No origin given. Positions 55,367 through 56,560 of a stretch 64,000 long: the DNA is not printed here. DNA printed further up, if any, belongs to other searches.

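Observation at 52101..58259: Low-G+C five-gene envelope-lipoprotein island apparently driven by a sigma-54 promoter and a divergent enhancer-binding protein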

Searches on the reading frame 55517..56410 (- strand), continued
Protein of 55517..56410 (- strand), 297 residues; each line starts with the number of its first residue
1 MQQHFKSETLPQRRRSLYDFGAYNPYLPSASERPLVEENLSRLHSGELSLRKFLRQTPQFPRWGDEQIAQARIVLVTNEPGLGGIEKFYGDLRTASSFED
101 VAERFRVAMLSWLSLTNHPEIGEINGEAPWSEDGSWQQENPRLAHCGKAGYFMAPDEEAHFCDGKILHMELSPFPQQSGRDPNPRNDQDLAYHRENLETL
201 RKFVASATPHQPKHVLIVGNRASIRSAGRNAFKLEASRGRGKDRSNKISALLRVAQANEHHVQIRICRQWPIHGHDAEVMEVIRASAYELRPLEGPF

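Call 36: find_encoding_contigs(protein=P0018, flank=10000, max_places=1)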
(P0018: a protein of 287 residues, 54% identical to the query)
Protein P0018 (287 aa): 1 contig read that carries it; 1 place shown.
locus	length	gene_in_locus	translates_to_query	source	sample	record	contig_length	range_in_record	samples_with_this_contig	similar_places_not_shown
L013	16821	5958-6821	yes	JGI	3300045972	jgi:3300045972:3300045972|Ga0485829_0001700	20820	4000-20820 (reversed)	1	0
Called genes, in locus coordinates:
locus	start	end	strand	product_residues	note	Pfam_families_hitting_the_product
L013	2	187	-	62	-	?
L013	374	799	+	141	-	PF00072:Response_reg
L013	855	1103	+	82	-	-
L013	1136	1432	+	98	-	-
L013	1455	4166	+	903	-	PF12796:Ank_2 (weak), PF13637:Ank_4 (faint), PF00023:Ank (faint), PF13606:Ank_3 (faint), PF12796:Ank_2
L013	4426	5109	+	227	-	-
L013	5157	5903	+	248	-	-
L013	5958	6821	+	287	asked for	-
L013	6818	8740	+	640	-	PF00027:cNMP_binding, PF00939:Na_sulph_symp, PF03600:CitMHS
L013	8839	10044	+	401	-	PF01773:Nucleos_tra2_N, PF07670:Gate, PF07662:Nucleos_tra2_C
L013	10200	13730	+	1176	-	PF02463:SMC_N, PF13175:AAA_15, PF13304:AAA_21 (weak), PF13476:AAA_23, PF06470:SMC_hinge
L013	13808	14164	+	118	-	-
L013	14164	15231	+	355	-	PF13401:AAA_22 (faint), PF02881:SRP54_N, PF00448:SRP54, PF13604:AAA_30 (weak)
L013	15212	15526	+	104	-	PF06005:ZapB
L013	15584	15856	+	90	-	PF05164:ZapA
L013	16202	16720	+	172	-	PF01812:5-FTHF_cyc-lig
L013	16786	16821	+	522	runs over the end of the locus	PF12072:RNase_Y_N, PF00013:KH_1 (weak), PF08668:HDOD (faint), PF01966:HD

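Call 37: find_encoding_contigs(protein=P0005, flank=10000, max_places=2)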
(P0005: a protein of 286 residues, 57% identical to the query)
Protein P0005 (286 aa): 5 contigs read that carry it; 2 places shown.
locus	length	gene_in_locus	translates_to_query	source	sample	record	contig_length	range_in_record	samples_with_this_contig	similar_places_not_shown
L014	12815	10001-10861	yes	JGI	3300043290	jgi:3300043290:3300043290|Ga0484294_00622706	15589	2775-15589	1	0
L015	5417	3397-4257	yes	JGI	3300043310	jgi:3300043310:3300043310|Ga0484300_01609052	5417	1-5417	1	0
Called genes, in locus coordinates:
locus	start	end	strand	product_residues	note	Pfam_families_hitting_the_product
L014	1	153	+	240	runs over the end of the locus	PF03372:Exo_endo_phos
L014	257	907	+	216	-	PF00730:HhH-GPD, PF00633:HHH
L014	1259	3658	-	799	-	PF00912:Transgly, PF17092:PCB_OB (weak), PF00905:Transpeptidase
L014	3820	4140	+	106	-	-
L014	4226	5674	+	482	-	PF00224:PK, PF02887:PK_C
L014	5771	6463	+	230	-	PF06508:QueC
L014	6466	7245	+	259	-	PF02649:GCHY-1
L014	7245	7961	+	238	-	PF01983:CofC (weak), PF09837:DUF2064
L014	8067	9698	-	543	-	PF00158:Sigma54_activat, PF14532:Sigma54_activ_2, PF01078:Mg_chelatase (faint), PF07728:AAA_5 (weak), PF25601:AAA_lid_14 (weak)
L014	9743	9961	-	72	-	-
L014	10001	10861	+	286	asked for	-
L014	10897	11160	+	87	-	-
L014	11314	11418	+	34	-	-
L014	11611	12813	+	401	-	?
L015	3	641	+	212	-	PF02649:GCHY-1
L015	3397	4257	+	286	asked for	-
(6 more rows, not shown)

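Call 45: list_cluster_members(proteins=[P0001, P0029, P0016, P0049, P0048])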
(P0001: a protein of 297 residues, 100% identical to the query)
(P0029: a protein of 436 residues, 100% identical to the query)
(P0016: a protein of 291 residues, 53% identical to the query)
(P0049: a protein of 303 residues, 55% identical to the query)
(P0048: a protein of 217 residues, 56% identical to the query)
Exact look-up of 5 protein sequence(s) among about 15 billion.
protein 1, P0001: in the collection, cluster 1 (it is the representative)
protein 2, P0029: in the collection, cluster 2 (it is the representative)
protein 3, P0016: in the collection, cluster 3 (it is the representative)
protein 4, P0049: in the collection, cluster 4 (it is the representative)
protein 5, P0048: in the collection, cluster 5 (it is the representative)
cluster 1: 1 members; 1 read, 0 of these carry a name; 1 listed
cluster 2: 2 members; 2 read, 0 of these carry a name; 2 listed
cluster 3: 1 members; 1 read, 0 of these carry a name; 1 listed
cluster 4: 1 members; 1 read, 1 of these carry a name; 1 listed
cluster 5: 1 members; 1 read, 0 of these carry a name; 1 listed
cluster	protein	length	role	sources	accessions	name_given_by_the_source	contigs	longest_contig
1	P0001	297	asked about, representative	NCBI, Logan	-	-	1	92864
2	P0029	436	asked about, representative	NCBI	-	-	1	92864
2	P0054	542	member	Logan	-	-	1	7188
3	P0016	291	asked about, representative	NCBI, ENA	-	-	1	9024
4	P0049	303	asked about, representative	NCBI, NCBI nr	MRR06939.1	MAG: hypothetical protein EG828_08330, partial [Deltaproteobacteria bacterium] | hypothetical protein [Deltaproteobacteria bacterium]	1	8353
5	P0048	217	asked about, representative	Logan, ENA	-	-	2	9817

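Call 49: search_protein_families(library=pfam, proteins=[L010:6120-6575:+, L010:6634-8157:+, L010:8542-9375:+, L010:9406-9765:+, L008:6063-6809:+, L008:6883-7131:+, L013:1136-1432:+, L013:4426-5109:+, L001:12067-12378:+, L001:12375-13622:+], max_evalue=0.05)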
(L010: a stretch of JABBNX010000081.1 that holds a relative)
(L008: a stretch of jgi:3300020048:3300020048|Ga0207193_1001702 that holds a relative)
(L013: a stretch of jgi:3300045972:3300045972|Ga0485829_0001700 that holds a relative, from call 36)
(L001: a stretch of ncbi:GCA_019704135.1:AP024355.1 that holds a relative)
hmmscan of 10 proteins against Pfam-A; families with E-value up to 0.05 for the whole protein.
L010:6120-6575:+ (151 aa): 1 family
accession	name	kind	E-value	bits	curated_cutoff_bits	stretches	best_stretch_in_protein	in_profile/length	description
PF00072.30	Response_reg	-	3.5e-18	66.2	30.2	1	35-147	1-111/111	Response regulator receiver domain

L010:6634-8157:+ (507 aa): 0 families

L010:8542-9375:+ (277 aa): 3 families
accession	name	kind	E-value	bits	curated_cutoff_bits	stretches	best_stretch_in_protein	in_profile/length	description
PF05818.17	TraT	-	1e-33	117.4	31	1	28-277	1-214/214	Enterobacterial TraT complement resistance protein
PF12268.13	DUF3612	-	0.00025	21.7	25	0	19-68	76-127/176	Protein of unknown function (DUF3612)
PF11376.13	DUF3179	-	0.0032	17.4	27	1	192-256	134-197/292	Protein of unknown function (DUF3179)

L010:9406-9765:+ (119 aa): 1 family
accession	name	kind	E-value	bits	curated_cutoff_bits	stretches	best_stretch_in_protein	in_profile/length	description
PF14373.11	Imm_superinfect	-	1.5e-17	63.6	27.9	1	56-96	1-41/42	Superinfection immunity protein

L008:6063-6809:+ (248 aa): 0 families

L008:6883-7131:+ (82 aa): 2 families
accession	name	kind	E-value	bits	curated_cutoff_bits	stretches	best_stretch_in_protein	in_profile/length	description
PF10140.15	YukC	-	0.0024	17.3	27.4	1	9-71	154-217/357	WXG100 protein secretion system (Wss), protein YukC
PF23997.1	DUF7315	-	0.008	17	27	1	14-77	31-94/102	Domain of unknown function (DUF7315)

L013:1136-1432:+ (98 aa): 1 family
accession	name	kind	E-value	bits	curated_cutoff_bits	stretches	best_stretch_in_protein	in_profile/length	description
PF25608.1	NAL1_N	-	0.035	14.3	27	1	34-70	40-77/80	NARROW LEAF 1 N-terminal domain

L013:4426-5109:+ (227 aa): 0 families

L001:12067-12378:+ (103 aa): 0 families

L001:12375-13622:+ (415 aa): 1 family
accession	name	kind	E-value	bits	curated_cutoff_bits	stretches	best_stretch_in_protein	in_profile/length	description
PF18692.7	DUF5640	-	0.042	14.2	28.5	0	342-376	13-46/85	Family of unknown function (DUF5640)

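Call 60: search_protein_families(library=pfam, proteins=[L010:6634-8157:+], max_evalue=0.01)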
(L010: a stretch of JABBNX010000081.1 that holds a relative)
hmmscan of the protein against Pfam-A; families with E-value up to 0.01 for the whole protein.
L010:6634-8157:+ (507 aa): 0 families

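Call 66: search_protein_families(library=phrogs, proteins=[window:55517-56410:-, L010:9406-9765:+, L008:6883-7131:+], max_evalue=0.01)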
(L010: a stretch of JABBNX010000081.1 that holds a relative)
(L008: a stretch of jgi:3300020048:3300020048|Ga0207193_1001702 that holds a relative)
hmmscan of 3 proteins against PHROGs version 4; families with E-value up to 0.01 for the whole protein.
window:55517-56410:- (297 aa): 0 families

L010:9406-9765:+ (119 aa): 4 families
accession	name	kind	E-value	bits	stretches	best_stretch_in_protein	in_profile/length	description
phrog_1039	-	moron, auxiliary metabolic gene and host takeover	5.1e-22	79.6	1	42-108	114-180/199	immunity to superinfection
phrog_1584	-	unknown function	3.5e-11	44.3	1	53-97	59-103/105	-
phrog_8436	-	unknown function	6.5e-05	24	1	51-105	5-52/110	-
phrog_15593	-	unknown function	0.0013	19.7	1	53-97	19-63/123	-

L008:6883-7131:+ (82 aa): 1 family
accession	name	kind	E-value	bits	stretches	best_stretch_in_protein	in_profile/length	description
phrog_34413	-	unknown function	0.0025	18.8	1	10-78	9-78/91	-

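Call 78: find_encoding_contigs(protein=P0016, flank=10000, max_places=1)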
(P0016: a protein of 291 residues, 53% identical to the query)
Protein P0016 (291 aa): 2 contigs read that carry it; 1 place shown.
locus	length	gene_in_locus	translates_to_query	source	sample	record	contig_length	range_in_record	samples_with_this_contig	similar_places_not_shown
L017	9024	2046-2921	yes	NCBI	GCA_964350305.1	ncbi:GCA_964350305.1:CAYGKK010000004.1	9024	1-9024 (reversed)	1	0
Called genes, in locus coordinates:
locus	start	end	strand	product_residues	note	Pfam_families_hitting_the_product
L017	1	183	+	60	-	?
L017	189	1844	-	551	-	PF00158:Sigma54_activat, PF14532:Sigma54_activ_2 (weak), PF07728:AAA_5 (weak), PF25601:AAA_lid_14 (weak)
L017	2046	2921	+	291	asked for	-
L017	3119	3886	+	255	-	PF05818:TraT, PF13441:Gly-zipper_YMGG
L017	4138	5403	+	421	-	-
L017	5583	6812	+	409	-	PF01773:Nucleos_tra2_N, PF07670:Gate, PF07662:Nucleos_tra2_C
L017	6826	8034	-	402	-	PF00291:PALP, PF13291:ACT_4 (faint)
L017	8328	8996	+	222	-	PF01618:MotA_ExbB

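Call 79: find_encoding_contigs(protein=P0009, flank=10000, max_places=1)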
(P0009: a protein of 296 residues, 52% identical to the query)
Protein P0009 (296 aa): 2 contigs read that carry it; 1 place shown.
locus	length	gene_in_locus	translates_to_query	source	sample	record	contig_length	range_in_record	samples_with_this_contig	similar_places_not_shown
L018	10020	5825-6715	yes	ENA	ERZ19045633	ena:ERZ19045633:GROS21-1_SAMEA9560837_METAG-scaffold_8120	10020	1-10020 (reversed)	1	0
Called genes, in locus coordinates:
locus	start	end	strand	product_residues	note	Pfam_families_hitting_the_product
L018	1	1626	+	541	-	?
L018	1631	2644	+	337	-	PF09937:DUF2169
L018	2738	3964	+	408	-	PF01773:Nucleos_tra2_N, PF07670:Gate, PF07662:Nucleos_tra2_C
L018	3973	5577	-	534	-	PF00158:Sigma54_activat, PF14532:Sigma54_activ_2 (weak), PF01078:Mg_chelatase (faint), PF07728:AAA_5 (weak), PF25601:AAA_lid_14 (weak)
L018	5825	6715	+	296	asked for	-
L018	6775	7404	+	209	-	PF00072:Response_reg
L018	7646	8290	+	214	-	PF00072:Response_reg, PF00196:GerE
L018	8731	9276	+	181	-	PF12844:HTH_19, PF13443:HTH_26 (weak), PF13560:HTH_31, PF01381:HTH_3, PF02311:AraC_binding (faint), PF07883:Cupin_2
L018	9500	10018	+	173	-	?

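Call 80: find_encoding_contigs(protein=P0010, flank=10000, max_places=1)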
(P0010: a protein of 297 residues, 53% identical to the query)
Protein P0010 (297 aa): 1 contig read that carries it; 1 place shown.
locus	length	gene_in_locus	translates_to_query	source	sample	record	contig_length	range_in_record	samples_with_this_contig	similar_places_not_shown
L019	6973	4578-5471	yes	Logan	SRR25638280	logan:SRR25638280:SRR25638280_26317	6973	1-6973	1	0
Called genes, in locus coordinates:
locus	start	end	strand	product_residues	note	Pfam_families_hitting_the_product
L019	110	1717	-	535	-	PF00158:Sigma54_activat, PF14532:Sigma54_activ_2 (weak), PF01078:Mg_chelatase (faint), PF07728:AAA_5 (weak), PF25601:AAA_lid_14 (weak)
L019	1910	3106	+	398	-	-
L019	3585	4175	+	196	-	PF05708:Peptidase_C92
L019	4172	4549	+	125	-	PF12870:DUF4878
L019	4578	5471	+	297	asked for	-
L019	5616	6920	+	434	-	PF01773:Nucleos_tra2_N, PF07670:Gate, PF07662:Nucleos_tra2_C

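Call 83: search_protein_families(library=pfam, proteins=[P0031, P0032, P0035, P0036, P0038, P0039, P0041, P0042, P0043, P0047], max_evalue=0.01)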
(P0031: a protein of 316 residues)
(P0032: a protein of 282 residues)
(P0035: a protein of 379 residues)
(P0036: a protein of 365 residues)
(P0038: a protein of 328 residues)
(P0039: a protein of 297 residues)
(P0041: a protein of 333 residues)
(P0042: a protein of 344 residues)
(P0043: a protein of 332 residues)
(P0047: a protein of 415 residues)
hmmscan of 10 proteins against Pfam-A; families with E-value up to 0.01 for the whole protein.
P0031 (316 aa): 0 families

P0032 (282 aa): 0 families

P0035 (379 aa): 0 families

P0036 (365 aa): 0 families

P0038 (328 aa): 0 families

P0039 (297 aa): 0 families

P0041 (333 aa): 0 families

P0042 (344 aa): 0 families

P0043 (332 aa): 0 families

P0047 (415 aa): 0 families
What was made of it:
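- Tried and rejected: None were found (call 83).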

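Call 84: find_encoding_contigs(protein=P0035, flank=8000, max_places=2)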
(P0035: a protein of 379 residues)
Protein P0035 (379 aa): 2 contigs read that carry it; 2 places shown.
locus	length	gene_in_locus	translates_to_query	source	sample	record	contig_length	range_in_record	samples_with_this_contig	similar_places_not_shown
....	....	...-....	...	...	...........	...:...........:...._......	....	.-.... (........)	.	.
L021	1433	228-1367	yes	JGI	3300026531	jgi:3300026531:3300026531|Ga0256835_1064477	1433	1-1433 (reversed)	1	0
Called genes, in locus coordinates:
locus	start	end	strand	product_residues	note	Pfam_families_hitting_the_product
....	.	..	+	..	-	?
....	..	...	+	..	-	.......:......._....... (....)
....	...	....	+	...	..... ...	-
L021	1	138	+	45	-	?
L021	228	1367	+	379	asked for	-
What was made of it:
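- Tried and rejected: The one context I could fetch was too short to help (call 84).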

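Call 91: search_solved_structures(query=A2, max_evalue=10)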
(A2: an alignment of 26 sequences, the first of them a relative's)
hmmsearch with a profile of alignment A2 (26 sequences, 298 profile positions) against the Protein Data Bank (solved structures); distinct sequences matched with E-value up to 10: 1.
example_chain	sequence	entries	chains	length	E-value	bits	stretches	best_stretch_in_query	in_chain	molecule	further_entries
4v8m_A2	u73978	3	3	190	1.1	11.6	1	41-76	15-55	40S RIBOSOMAL PROTEIN S5, PUTATIVE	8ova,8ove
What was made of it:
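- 55517..56410 (-): 297-aa cytoplasmic protein of unknown function. It is the invariant partner of the bEBP. No PDB match by profile (call 91).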

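Call 93: fold_search(model_id=the predicted structure, library=viral)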
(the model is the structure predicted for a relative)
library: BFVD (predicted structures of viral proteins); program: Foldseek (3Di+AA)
matches with E <= 10: 283; with E <= 0.001: 0
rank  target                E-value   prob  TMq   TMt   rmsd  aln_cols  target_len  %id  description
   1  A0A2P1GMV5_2          8.7e-02  0.11  0.18  0.06  26.2       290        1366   10  Replicase polyprotein 1ab [Chinook salmon bafinivirus]
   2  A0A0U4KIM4            1.1e-01  0.11  0.15  0.16  18.6       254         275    8  (no name in the UniProt tables at hand)
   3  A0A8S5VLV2            1.2e-01  0.11  0.19  0.14  18.4       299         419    7  (no name in the UniProt tables at hand)
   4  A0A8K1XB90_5          1.3e-01  0.14  0.18  0.05  13.0       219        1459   11  (no name in the UniProt tables at hand)
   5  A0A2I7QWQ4            1.6e-01  0.10  0.18  0.12  19.4       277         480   10  (no name in the UniProt tables at hand)
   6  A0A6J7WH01            1.7e-01  0.13  0.21  0.16  11.4       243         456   10  Uncharacterized protein [uncultured Caudovirales phage]
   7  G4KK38                2.2e-01  0.21  0.26  0.07  10.6       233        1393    7  (no name in the UniProt tables at hand)
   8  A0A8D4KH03            2.2e-01  0.09  0.16  0.18  17.5       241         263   11  (no name in the UniProt tables at hand)
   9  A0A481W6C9            2.9e-01  0.06  0.17  0.12  17.7       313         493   10  DNA helicase [Fusobacterium phage Fnu1]
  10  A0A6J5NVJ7            3.1e-01  0.09  0.17  0.11  17.5       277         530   12  Uncharacterized AAA domain-containing protein ycf46 [uncultured Caudovirales phage]
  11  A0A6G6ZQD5            3.1e-01  0.08  0.20  0.19  15.8       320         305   10  (no name in the UniProt tables at hand)
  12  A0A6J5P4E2            3.5e-01  0.18  0.22  0.22   9.5       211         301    7  Peptidase S8/S53 domain-containing protein [uncultured Caudovirales phage]
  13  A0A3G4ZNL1            3.9e-01  0.08  0.20  0.17  17.5       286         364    9  VWFA domain-containing protein [Terrestrivirus sp.]
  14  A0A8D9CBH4            4.1e-01  0.05  0.17  0.13  13.8       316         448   10  DNA primase-helicase subunit [uncultured marine phage]
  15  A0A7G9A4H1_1          4.4e-01  0.21  0.24  0.09  11.9       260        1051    9  Tape measure domain protein [Bacteriophage sp.]
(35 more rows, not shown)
